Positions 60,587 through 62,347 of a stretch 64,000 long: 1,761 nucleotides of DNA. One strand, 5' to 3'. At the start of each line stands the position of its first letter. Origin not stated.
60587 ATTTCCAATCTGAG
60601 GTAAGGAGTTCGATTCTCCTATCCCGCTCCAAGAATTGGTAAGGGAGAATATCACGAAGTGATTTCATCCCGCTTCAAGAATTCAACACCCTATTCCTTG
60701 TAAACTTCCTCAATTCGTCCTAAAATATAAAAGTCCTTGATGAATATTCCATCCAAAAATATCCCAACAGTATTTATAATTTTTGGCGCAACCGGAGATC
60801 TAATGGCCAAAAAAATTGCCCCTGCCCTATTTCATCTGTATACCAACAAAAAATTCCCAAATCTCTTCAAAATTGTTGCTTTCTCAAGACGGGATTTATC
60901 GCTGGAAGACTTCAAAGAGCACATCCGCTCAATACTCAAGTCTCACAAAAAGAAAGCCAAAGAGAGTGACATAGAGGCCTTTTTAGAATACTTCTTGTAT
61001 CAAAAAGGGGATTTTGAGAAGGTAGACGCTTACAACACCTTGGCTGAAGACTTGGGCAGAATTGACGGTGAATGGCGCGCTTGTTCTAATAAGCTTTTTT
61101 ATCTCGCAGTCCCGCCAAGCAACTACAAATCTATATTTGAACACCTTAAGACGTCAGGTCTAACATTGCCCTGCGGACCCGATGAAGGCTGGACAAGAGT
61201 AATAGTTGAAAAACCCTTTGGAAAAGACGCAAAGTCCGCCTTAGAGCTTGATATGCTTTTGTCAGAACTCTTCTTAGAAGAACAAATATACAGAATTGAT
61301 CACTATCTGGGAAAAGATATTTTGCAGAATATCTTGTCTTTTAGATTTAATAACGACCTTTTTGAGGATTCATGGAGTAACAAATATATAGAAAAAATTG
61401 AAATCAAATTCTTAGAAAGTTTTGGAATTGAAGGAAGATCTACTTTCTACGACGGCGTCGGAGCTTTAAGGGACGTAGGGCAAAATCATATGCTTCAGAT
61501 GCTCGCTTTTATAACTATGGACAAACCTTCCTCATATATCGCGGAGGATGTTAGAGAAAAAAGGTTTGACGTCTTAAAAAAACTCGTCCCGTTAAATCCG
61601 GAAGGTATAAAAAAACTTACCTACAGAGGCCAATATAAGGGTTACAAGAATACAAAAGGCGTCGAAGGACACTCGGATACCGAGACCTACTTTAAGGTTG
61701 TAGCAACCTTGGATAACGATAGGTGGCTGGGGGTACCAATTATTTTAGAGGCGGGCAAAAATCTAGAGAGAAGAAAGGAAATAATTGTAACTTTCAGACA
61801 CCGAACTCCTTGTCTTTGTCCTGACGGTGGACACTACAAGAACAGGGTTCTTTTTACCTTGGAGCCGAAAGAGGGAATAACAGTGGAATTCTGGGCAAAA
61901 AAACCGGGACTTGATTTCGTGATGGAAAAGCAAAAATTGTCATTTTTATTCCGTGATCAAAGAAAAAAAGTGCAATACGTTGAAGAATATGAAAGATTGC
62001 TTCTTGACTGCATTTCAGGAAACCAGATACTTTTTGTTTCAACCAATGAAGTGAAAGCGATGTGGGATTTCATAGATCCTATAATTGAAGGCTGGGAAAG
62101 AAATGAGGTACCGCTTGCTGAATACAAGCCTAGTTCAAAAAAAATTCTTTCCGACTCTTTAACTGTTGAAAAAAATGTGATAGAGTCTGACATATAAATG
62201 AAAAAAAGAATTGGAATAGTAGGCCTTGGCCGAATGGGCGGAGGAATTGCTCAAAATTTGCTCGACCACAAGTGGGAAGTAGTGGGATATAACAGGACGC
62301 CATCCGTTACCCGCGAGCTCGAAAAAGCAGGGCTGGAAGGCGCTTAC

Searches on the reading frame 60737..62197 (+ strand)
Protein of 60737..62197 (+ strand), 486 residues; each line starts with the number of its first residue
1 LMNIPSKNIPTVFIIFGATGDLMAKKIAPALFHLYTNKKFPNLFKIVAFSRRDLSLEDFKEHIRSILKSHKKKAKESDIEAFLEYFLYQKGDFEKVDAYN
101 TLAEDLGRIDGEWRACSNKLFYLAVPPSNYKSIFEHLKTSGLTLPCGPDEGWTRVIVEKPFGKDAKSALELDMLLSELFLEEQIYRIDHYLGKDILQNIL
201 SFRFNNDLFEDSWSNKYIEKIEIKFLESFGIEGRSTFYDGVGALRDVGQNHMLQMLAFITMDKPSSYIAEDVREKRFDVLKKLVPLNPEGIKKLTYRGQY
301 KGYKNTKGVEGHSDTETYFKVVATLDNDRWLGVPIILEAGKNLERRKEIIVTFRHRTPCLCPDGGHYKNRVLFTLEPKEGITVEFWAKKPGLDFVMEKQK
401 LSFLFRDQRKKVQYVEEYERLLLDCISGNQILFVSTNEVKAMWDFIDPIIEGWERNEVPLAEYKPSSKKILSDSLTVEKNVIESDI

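Call 80: search_protein_families(library=pfam, proteins=[window:60737-62197:+], max_evalue=0.00001)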
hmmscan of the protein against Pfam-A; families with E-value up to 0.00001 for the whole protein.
window:60737-62197:+ (486 aa): 2 families
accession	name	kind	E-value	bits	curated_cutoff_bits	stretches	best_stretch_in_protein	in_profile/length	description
PF02781.21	G6PD_C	-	4.8e-81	272.5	27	1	201-468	2-279/296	Glucose-6-phosphate dehydrogenase, C-terminal domain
PF00479.28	G6PD_N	-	1.1e-56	192.8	22.1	1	14-198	1-183/183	Glucose-6-phosphate dehydrogenase, NAD binding domain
